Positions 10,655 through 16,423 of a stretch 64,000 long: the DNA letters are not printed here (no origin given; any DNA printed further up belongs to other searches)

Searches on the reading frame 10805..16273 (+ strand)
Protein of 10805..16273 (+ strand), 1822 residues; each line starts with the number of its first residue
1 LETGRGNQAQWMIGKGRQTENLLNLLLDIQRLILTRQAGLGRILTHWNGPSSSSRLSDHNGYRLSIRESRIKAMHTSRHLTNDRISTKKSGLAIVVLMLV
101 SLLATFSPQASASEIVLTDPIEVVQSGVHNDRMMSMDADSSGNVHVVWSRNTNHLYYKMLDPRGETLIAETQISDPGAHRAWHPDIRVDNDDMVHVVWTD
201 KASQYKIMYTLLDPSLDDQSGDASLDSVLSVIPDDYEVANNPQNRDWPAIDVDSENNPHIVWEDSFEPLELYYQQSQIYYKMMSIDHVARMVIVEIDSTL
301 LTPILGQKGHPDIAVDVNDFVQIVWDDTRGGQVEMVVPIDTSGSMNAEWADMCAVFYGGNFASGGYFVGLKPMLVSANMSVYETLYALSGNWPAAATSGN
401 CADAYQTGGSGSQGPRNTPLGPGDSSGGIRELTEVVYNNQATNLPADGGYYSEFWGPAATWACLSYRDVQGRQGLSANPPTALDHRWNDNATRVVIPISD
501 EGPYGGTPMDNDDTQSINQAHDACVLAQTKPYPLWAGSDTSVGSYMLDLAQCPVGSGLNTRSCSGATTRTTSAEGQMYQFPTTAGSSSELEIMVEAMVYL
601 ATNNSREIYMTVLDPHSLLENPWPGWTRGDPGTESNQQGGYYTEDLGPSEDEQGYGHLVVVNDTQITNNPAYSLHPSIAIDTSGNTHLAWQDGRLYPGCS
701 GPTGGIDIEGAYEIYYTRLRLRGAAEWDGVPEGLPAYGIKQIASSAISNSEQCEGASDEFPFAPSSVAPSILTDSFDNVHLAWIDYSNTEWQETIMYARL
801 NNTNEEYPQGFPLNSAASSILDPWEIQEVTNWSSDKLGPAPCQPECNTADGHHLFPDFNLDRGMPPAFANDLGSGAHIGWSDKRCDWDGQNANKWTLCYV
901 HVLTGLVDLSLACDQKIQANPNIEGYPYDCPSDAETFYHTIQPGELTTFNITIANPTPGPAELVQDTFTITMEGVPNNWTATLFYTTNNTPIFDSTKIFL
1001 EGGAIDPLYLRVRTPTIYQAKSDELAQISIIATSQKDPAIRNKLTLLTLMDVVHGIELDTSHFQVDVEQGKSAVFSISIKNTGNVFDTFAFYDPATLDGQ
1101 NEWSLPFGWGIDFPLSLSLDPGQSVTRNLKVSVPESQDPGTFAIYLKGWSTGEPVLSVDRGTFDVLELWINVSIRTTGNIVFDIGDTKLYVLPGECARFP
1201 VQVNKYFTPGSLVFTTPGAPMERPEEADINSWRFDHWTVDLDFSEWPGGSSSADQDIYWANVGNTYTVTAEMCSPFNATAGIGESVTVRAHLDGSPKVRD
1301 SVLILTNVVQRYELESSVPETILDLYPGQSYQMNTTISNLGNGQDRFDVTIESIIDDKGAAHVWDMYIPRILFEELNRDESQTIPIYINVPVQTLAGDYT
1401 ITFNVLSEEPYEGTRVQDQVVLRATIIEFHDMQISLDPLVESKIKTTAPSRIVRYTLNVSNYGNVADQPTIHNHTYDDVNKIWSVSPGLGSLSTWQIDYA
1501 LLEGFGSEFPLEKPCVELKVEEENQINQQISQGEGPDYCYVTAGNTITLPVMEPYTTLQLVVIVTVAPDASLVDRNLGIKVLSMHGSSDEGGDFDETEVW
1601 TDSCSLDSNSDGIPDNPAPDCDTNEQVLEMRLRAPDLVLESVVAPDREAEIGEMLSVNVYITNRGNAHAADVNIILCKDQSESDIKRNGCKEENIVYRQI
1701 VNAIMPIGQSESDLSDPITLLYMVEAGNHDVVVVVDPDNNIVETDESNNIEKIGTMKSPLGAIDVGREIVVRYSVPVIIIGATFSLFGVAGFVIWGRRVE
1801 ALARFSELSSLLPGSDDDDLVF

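Call 27: search_protein_families(library=pfam, proteins=[window:10805-16273:+], max_evalue=0.00001)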
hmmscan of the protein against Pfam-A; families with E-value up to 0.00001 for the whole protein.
window:10805-16273:+ (1822 aa): 2 families
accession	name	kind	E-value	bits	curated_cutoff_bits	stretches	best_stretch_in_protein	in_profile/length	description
PF07705.17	CARDB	-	1.3e-14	54.6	22.7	1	1635-1750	2-98/101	CARDB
PF10633.15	NPCBM_assoc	-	8.2e-07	29.6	24.4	0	1096-1144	21-71/78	NPCBM-associated, NEW3 domain of alpha-galactosidase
